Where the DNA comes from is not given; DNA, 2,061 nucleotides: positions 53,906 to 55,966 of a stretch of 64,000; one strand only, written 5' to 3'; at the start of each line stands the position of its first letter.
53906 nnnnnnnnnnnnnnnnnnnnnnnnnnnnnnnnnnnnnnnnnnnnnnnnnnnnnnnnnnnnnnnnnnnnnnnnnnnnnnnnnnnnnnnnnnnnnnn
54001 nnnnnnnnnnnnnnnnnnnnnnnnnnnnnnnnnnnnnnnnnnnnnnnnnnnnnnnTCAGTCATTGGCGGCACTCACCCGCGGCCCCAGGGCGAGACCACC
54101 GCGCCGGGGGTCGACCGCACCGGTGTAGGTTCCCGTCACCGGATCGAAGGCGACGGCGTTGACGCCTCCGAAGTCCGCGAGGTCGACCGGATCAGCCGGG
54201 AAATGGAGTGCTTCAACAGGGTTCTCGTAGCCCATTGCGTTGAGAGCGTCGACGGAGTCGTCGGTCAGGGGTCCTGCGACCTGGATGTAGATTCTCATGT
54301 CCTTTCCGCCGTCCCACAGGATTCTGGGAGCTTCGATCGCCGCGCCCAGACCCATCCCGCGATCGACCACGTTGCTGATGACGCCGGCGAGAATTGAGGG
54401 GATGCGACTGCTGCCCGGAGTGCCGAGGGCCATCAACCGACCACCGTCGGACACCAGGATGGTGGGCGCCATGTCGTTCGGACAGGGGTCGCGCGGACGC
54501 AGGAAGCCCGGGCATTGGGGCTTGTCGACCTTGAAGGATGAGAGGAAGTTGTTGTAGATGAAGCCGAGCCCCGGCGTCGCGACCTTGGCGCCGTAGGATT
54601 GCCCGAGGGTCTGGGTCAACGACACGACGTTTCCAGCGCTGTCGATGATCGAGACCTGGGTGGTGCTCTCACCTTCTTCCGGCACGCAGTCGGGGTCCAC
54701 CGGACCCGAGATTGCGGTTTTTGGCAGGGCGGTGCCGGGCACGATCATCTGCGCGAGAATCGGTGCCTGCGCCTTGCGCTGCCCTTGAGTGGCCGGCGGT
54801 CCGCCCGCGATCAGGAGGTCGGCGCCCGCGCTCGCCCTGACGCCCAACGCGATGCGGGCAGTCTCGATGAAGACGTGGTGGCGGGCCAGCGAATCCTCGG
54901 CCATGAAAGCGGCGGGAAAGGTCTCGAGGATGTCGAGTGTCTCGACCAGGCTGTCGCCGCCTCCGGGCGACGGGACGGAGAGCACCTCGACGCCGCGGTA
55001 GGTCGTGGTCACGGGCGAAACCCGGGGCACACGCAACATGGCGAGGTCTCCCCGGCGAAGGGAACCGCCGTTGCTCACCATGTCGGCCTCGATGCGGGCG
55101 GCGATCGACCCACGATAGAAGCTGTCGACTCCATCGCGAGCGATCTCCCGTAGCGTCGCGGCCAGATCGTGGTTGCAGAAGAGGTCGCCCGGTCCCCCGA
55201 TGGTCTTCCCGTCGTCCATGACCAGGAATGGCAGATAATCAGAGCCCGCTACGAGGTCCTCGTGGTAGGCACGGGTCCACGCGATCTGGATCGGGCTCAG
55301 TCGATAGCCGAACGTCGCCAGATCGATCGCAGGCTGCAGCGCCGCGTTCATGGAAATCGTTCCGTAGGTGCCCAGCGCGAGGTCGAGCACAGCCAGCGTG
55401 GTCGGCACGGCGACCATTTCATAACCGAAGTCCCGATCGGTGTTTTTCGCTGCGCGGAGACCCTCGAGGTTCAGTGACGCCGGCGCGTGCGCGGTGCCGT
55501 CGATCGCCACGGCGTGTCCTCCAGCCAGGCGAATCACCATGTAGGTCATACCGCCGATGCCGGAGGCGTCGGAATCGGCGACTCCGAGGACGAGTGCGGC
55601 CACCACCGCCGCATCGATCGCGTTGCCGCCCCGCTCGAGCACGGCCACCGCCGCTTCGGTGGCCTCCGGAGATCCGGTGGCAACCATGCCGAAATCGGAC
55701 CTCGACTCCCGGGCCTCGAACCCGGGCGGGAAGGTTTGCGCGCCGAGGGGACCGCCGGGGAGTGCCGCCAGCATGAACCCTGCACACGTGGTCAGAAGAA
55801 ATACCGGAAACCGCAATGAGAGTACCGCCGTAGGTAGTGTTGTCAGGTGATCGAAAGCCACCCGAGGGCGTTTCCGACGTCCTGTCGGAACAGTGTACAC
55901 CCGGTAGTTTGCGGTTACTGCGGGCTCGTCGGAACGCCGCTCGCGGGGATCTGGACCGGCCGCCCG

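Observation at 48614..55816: Four consecutive, translationally coupled gamma-glutamyltransferase paralogs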

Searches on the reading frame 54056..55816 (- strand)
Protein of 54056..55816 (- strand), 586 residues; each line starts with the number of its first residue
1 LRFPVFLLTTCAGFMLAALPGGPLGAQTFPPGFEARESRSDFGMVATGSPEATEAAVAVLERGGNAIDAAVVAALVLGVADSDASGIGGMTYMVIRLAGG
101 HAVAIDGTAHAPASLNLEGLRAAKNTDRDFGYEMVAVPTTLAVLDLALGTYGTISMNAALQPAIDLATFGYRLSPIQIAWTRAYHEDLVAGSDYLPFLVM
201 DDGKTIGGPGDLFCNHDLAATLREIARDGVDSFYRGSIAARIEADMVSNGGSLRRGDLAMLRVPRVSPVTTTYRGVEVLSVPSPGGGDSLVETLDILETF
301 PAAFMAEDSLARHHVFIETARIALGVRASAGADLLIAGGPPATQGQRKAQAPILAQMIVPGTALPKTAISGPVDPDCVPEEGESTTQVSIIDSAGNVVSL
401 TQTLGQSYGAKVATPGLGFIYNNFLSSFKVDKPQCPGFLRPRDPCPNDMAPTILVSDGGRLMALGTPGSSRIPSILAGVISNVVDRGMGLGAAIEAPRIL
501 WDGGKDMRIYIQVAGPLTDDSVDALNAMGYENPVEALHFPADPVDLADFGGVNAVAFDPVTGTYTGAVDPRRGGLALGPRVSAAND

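Call 3: search_protein_families(library=pfam, proteins=[window:54056-55816:-])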
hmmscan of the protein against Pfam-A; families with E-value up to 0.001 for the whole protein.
window:54056-55816:- (586 aa): 1 family
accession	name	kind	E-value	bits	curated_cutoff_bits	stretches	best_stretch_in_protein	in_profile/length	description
PF01019.26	G_glu_transpept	-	4.3e-97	326.5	27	1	58-535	2-483/512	Gamma-glutamyltranspeptidase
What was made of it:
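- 54056..55816 (-): G1, GGT-family paralog (586 aa from TTG 55816; alternative start ATG 55774 gives 572 aa). Putative nucleophile Thr385 is at codon 54664-54662. Type A. PF01019 E 4.3e-97 (call 3).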

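Call 5: search_protein_families(library=ncbifam, proteins=[window:54056-55816:-], max_evalue=0.001)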
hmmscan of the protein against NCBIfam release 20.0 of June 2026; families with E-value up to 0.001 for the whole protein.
window:54056-55816:- (586 aa): 2 families
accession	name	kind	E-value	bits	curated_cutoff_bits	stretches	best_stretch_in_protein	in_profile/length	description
TIGR00066.1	g_glut_trans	equivalog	7.3e-91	305.2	357.85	1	43-571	1-518/518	gamma-glutamyltransferase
NF007187.0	PRK09615.1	equivalog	1.1e-59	202.3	990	1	39-501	46-517/581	gamma-glutamyltransferase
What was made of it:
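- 54056..55816 (-): TIGR00066 305 bits, below the 357.85 cut-off (call 5).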

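Call 21: search_solved_structures(query=A1, max_evalue=1e-10, show_alignments=5)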
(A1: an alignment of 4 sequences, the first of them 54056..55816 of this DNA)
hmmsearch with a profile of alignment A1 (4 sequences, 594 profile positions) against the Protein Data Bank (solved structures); distinct sequences matched with E-value up to 1e-10: 36.
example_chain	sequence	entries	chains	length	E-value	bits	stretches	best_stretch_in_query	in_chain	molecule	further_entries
2e0w_A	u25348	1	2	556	2.6e-82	280.4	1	49-505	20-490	Gamma-glutamyltranspeptidase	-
4y23_A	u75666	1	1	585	7.6e-74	252.4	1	53-587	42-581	Gamma glutamyl transpeptidase,Gamma-glutamyltranspeptidase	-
2qm6_A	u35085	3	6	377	1.2e-60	208.8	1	39-377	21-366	Gamma-glutamyltranspeptidase | Gamma-glutamyltranspeptidase (Ggt) Large subunit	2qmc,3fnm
2nqo_A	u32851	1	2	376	1.3e-60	208.7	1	41-377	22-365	Gamma-glutamyltranspeptidase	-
5bpk_A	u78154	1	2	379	2.6e-60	207.7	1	45-377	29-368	Gamma-glutamyltranspeptidase (Ggt)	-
2nlz_A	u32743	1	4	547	3.7e-60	207.2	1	47-525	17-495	Cephalosporin acylase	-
2dbu_A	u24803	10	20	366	2.1e-59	204.7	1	49-377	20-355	Gamma-glutamyltranspeptidase | Gamma-glutamyltranspeptidase large chain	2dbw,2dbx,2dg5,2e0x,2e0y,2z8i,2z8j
3whq_A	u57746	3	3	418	1.4e-50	175.6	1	11-343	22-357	Gamma-glutamyltranspeptidase large chain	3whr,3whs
3a75_A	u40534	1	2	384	5.4e-49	170.3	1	53-343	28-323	Gamma-glutamyltranspeptidase large chain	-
2v36_A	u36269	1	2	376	1e-47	166.1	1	53-343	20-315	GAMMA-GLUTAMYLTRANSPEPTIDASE LARGE CHAIN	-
5xlu_A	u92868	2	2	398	1.8e-45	158.7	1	53-343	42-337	Gamma glutamyl transpeptidase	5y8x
5y9b_A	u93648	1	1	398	5.3e-45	157.2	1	53-343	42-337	Gamma glutamyl transpeptidase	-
4ott_A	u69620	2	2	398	1.3e-44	155.8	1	53-343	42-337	Gamma glutamyl transpeptidase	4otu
7d9e_A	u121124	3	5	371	1.5e-36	129.3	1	48-341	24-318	Gamma-glutamyltransferase 1 Threonine peptidase. MEROPS family T03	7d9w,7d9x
5zjg_A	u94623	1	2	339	3.8e-36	127.9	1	52-339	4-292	Gamma-glutamyltransferase 1 Threonine peptidase. MEROPS family T03 L-subunit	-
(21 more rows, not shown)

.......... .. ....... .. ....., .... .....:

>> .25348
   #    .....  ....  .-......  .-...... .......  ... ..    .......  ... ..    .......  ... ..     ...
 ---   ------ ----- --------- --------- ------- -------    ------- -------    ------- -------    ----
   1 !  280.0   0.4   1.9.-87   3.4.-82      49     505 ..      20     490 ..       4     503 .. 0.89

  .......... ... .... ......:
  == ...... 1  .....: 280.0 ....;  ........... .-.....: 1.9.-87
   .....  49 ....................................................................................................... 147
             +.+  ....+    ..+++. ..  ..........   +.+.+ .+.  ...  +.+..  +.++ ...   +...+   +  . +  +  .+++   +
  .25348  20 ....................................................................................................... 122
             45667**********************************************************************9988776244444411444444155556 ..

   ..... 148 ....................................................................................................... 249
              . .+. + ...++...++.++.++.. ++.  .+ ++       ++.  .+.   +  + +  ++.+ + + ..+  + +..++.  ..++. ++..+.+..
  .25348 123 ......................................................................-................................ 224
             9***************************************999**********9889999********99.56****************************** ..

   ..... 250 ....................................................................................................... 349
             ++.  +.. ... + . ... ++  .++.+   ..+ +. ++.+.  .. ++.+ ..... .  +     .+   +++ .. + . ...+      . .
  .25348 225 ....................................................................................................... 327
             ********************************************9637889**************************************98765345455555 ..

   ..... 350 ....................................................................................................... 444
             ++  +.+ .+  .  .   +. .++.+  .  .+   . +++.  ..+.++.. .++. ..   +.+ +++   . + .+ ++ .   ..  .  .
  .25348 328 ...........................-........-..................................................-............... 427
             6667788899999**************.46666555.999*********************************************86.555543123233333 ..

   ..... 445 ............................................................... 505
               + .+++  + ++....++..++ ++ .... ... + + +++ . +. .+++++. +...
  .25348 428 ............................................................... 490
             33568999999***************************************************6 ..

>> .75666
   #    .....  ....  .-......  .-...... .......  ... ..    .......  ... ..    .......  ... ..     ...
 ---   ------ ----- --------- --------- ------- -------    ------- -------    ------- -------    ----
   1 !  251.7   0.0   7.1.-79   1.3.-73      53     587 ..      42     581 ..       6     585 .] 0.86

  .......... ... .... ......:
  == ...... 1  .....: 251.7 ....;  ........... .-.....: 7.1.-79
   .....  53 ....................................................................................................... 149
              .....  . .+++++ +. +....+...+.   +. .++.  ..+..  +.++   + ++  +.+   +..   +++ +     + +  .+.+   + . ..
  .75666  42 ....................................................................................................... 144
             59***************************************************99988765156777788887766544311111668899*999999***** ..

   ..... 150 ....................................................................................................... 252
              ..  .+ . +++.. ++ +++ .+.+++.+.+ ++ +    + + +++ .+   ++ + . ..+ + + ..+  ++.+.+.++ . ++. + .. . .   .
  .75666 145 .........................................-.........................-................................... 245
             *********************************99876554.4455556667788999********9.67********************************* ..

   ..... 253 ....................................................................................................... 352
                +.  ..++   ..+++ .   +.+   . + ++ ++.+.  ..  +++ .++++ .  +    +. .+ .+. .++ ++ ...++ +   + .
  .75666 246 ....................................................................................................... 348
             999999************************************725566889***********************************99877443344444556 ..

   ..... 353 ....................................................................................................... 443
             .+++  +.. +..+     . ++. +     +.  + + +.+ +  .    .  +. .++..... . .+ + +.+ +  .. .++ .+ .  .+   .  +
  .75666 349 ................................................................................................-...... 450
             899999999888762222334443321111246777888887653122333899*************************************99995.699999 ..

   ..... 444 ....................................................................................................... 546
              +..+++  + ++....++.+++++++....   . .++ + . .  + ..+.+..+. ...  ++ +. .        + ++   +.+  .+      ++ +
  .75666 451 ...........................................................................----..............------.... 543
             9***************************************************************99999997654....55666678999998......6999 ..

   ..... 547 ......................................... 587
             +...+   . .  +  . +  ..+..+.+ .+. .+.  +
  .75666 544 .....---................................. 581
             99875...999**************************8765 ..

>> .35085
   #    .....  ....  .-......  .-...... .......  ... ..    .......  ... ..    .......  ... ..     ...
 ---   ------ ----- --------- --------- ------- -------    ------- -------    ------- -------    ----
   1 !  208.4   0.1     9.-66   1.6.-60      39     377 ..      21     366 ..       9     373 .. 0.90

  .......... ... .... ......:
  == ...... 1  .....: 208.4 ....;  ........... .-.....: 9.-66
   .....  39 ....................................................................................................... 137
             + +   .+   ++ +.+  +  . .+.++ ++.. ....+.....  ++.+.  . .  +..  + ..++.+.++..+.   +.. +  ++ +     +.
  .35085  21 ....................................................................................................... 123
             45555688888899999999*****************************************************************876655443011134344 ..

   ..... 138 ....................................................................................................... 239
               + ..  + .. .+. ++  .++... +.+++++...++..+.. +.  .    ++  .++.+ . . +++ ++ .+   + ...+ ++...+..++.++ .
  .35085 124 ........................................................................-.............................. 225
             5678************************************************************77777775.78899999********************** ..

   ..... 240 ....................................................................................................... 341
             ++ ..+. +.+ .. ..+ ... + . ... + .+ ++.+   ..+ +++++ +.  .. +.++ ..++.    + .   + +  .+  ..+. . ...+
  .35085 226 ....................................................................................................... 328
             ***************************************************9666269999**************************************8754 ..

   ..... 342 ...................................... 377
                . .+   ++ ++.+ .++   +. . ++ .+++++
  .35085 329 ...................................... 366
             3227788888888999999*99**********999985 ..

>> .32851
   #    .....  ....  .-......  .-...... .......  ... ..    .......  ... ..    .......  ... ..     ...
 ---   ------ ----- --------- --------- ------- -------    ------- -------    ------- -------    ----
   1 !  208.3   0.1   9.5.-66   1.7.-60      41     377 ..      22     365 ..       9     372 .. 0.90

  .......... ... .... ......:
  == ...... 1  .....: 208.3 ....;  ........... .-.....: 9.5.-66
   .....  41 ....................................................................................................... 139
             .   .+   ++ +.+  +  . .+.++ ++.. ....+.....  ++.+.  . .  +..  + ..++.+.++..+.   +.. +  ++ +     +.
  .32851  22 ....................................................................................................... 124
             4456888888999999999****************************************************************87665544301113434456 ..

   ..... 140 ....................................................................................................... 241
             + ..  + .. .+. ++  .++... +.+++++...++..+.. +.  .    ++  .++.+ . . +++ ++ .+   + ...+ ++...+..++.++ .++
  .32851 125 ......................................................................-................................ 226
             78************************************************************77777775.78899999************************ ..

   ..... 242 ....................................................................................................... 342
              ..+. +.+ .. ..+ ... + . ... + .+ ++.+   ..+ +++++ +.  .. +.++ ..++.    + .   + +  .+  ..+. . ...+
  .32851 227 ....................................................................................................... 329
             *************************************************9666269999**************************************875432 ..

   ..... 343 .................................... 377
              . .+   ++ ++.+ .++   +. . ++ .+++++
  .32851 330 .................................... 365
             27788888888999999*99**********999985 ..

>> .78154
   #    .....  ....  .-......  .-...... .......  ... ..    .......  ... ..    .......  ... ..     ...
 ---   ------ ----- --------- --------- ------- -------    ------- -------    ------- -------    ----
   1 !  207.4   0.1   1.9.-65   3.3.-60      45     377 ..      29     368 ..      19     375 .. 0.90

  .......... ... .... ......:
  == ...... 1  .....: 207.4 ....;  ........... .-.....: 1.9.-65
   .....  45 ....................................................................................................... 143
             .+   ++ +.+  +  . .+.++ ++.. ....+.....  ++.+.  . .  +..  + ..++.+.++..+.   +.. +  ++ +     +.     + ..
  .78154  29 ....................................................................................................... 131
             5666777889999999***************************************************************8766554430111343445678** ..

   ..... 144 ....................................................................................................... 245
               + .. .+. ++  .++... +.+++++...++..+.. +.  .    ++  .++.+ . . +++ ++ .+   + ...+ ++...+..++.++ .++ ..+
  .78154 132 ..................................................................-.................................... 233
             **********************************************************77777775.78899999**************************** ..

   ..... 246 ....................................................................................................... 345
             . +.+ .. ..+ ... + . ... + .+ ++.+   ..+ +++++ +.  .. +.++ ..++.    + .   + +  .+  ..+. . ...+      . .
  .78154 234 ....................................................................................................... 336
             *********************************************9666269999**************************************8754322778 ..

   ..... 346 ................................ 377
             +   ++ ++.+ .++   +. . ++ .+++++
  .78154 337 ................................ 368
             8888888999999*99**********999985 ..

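Call 47: search_protein_representatives(alignment_id=A1)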
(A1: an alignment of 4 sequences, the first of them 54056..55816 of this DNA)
Query: 4 sequences, 594 profile positions. Proteins with E-value up to 0.001 (for the whole library): 34418; up to 1e-10: 15645; up to 1e-30: 4945. The best 150 are listed.
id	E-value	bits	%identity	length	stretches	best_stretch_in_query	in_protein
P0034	1.3e-240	816.4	-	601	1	22-590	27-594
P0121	5.6e-181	619.4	-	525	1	15-422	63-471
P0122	1.5e-167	575.1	-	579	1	20-584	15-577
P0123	5.8e-164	563.2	-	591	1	14-583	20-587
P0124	6.1e-164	563.2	-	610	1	22-587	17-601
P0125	1.3e-163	562.1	-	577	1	39-580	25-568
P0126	2.1e-163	561.4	-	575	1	17-582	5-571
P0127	6.4e-161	553.2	-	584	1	17-583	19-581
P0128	1.5e-160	552.0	-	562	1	31-583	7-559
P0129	7.6e-159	546.4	-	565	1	32-589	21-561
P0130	1.5e-158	545.4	-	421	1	165-589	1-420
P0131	3.7e-157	540.8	-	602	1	42-583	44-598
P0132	5.8e-157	540.1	-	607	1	7-585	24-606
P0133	2.5e-156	538.0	-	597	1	12-585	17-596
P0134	1.2e-154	532.4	-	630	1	23-584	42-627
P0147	3.9e-144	497.8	-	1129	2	45-507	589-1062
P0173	1.4e-101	357.3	-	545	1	48-583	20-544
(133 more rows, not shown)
